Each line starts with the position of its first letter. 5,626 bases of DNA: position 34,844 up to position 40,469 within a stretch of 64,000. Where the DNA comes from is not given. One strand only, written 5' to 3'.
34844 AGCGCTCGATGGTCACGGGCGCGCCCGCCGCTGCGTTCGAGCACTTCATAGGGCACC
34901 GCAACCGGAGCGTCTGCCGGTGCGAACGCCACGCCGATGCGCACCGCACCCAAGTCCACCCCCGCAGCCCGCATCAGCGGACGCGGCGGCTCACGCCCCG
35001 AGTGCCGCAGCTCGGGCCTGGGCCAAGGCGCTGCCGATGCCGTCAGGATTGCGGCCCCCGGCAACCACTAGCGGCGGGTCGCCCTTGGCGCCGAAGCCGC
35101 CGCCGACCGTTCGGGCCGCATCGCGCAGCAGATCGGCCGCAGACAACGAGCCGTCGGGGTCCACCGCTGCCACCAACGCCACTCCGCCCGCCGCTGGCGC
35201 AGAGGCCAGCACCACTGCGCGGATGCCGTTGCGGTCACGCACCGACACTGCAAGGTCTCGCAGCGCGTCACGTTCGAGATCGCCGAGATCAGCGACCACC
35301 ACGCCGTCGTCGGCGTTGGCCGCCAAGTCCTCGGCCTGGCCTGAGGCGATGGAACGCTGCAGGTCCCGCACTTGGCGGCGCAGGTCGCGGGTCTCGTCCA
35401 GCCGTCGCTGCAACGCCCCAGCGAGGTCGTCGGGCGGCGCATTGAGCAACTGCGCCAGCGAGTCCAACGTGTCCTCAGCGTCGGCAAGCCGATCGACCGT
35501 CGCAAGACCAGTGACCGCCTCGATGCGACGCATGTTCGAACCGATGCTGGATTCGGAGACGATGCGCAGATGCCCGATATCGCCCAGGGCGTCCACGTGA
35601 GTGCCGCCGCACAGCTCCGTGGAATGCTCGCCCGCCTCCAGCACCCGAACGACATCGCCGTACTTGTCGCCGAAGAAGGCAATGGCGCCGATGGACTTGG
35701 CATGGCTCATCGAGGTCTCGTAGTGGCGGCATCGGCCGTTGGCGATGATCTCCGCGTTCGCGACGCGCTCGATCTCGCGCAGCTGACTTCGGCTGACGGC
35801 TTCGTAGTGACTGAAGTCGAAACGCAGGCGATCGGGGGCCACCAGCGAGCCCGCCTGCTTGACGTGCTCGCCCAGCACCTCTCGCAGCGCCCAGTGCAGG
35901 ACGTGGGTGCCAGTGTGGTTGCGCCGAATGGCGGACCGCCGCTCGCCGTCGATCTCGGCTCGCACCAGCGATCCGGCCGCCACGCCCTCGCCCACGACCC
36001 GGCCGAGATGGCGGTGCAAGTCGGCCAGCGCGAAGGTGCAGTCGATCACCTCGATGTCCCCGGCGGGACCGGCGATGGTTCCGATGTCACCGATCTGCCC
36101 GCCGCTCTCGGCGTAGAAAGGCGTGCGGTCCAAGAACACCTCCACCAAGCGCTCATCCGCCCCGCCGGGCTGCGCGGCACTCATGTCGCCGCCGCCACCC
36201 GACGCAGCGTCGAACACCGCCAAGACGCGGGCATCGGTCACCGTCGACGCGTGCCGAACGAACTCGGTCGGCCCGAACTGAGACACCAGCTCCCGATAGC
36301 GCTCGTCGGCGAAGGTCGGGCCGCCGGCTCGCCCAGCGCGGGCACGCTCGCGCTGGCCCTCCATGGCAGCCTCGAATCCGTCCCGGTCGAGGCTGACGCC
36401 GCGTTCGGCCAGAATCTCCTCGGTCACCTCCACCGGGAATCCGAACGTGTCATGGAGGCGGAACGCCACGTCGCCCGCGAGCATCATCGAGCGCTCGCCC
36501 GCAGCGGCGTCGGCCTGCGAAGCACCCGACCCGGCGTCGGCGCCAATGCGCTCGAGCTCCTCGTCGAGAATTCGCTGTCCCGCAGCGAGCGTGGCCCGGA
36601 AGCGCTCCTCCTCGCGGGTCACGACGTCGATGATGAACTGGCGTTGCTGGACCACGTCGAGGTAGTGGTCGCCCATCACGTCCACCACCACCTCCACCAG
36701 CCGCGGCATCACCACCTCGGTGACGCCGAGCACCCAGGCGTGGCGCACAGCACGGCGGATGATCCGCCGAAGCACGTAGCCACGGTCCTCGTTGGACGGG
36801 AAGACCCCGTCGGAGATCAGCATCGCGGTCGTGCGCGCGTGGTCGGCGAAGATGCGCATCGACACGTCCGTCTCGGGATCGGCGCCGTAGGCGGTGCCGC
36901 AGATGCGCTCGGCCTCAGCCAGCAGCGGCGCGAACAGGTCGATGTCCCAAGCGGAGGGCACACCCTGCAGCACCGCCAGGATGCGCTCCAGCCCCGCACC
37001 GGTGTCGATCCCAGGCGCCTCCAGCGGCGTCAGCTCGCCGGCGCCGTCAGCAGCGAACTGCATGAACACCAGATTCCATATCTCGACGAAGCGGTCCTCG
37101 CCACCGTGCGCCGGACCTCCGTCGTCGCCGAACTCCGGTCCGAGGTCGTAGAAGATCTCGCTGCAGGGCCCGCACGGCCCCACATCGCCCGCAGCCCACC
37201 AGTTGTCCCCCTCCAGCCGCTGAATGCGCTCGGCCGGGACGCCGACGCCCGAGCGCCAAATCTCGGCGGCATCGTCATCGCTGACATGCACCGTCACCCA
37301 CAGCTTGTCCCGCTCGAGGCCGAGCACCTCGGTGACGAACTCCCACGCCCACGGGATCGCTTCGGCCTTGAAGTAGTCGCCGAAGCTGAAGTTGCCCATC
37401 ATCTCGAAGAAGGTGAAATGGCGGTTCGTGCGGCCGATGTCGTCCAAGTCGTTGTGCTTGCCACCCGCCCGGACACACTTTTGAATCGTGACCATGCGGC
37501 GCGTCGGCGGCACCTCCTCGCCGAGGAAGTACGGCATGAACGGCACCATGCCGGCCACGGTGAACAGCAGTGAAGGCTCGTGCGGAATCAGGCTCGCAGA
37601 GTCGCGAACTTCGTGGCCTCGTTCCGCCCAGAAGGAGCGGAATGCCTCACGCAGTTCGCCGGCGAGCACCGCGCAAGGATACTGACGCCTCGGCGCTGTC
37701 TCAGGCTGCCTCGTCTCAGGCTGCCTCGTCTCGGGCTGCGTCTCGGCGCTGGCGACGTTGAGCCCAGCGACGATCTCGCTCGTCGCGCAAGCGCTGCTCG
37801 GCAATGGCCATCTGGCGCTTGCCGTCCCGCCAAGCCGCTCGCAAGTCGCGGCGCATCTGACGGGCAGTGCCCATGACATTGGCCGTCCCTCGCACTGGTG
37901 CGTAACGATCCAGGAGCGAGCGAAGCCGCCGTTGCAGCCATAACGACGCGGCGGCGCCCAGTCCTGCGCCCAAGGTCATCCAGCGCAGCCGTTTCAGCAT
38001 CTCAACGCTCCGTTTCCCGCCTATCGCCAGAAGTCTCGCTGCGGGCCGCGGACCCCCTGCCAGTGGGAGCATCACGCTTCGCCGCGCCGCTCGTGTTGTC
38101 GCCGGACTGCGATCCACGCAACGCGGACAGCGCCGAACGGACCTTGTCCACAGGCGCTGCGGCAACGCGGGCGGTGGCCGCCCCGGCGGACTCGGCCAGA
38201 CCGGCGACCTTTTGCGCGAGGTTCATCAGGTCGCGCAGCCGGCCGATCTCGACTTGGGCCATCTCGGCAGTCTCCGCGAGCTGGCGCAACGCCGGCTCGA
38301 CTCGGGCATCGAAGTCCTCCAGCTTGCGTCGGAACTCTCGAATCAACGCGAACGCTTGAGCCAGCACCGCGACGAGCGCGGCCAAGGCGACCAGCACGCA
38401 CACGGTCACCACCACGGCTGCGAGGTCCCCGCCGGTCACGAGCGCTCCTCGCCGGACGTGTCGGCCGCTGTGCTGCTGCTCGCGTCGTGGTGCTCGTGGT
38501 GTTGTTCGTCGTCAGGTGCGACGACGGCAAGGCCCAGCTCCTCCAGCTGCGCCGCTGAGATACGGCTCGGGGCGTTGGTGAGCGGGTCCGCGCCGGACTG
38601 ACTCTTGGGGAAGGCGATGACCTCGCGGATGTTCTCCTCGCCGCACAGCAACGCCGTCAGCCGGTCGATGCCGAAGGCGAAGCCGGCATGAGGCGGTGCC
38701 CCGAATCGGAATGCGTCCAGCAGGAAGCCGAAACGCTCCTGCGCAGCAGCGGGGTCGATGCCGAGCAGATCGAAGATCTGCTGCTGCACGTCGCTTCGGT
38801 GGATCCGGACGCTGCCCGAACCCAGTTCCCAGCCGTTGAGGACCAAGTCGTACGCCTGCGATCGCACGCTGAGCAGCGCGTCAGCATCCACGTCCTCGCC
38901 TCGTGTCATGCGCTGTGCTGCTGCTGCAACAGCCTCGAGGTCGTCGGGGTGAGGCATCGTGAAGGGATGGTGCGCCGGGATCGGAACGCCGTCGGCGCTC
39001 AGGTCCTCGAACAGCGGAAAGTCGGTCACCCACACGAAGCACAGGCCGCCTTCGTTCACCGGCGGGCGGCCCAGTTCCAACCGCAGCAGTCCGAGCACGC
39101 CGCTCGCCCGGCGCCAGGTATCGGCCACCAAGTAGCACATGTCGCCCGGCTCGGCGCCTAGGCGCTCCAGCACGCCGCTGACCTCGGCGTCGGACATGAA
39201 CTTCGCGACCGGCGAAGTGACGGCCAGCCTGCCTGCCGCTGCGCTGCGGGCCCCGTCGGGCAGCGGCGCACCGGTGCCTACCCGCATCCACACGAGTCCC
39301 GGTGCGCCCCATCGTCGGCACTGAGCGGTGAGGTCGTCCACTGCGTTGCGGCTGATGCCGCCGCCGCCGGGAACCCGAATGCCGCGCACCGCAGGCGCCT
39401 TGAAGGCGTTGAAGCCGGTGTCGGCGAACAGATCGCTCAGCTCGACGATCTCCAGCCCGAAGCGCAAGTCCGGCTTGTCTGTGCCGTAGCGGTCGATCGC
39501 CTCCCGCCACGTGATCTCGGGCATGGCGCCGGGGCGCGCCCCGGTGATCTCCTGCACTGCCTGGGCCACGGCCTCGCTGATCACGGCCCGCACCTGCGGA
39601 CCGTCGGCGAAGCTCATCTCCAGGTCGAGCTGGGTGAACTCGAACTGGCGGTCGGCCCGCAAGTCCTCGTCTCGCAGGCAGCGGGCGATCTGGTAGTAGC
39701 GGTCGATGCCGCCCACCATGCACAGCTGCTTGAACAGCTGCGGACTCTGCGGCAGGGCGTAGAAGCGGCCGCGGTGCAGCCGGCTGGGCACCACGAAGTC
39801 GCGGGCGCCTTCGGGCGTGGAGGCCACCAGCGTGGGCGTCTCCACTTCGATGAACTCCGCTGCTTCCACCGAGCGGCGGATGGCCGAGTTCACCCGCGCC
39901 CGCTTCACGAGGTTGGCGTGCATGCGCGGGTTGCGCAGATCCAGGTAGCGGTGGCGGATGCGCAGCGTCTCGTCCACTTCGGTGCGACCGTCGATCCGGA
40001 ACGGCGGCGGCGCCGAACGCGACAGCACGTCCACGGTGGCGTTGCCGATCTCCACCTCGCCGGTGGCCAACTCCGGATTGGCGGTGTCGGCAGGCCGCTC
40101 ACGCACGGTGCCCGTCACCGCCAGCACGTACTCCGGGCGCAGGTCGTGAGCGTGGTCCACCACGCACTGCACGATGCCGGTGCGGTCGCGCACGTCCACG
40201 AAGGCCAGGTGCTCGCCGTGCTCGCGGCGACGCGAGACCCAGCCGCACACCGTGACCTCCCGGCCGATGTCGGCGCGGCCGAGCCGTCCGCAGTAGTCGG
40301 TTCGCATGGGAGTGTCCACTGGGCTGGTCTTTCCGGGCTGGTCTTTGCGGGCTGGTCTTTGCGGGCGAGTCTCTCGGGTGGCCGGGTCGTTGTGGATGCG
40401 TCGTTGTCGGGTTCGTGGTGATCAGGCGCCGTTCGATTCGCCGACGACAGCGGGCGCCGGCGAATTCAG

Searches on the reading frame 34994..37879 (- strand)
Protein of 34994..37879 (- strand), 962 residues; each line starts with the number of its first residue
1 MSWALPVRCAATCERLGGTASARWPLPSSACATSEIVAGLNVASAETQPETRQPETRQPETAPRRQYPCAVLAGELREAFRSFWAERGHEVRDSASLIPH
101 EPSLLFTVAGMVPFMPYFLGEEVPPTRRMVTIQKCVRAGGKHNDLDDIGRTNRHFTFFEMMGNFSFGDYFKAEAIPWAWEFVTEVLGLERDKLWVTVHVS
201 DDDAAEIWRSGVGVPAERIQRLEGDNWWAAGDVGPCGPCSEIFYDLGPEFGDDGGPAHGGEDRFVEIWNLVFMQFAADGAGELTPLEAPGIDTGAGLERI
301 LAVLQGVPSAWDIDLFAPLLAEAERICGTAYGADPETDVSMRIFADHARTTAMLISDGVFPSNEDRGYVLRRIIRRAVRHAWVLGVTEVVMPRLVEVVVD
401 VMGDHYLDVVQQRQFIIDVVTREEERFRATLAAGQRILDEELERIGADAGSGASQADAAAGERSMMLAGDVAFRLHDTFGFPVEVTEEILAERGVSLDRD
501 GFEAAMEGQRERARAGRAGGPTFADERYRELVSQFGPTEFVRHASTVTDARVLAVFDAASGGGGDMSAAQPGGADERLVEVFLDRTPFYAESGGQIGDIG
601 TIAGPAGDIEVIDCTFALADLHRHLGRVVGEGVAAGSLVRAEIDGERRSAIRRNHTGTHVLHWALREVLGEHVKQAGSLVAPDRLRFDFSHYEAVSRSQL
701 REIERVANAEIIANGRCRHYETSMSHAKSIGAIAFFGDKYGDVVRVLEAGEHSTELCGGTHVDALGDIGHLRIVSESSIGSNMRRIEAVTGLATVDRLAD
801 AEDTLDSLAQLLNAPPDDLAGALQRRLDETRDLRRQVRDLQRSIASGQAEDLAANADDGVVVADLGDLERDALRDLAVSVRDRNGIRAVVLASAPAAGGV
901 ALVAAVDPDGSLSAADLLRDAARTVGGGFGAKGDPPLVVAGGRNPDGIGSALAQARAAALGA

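Call 16: search_protein_families(library=pfam, proteins=[window:34994-37879:-], max_evalue=0.001)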
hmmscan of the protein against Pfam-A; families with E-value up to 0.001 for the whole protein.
window:34994-37879:- (962 aa): 3 families
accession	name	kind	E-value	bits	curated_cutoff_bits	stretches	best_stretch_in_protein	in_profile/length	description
PF01411.24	tRNA-synt_2c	-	4.6e-179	596.9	30.3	1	75-646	1-551/552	tRNA synthetases class II (A)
PF07973.19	tRNA_SAD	-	9.1e-15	54.8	24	1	744-787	1-44/44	Threonyl and Alanyl tRNA synthetase second additional domain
PF02272.25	DHHA1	-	0.00067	20.5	25.9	0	858-955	2-96/102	DHHA1 domain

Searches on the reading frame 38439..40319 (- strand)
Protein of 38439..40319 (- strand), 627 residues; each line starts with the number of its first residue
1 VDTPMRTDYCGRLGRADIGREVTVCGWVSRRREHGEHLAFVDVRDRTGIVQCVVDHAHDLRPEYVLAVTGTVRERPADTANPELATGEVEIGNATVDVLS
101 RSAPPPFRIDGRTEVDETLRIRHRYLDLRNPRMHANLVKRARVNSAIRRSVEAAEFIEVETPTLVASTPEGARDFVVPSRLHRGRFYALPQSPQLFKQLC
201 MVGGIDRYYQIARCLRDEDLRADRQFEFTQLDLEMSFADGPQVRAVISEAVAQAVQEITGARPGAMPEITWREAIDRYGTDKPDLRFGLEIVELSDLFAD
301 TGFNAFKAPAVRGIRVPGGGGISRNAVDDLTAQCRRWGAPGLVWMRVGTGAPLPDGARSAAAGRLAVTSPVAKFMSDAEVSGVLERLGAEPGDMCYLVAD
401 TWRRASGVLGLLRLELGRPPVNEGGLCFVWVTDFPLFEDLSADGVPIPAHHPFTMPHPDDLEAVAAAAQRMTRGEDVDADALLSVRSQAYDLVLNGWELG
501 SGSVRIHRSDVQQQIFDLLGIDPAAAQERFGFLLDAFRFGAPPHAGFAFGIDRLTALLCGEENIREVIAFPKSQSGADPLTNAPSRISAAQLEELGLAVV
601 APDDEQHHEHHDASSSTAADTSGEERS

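Call 16: search_protein_families(library=pfam, proteins=[window:38439-40319:-], max_evalue=0.001)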
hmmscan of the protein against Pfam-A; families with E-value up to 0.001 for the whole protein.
window:38439-40319:- (627 aa): 3 families
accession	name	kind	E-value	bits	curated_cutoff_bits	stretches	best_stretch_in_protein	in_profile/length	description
PF00152.25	tRNA-synt_2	-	1.4e-109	366.3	25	1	116-574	1-308/308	tRNA synthetases class II (D, K and N)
PF02938.19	GAD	-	6.6e-15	55.6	23.4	1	309-406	9-92/95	GAD domain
PF01336.31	tRNA_anti-codon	-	6.4e-14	52.1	27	1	22-84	1-67/75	OB-fold nucleic acid binding domain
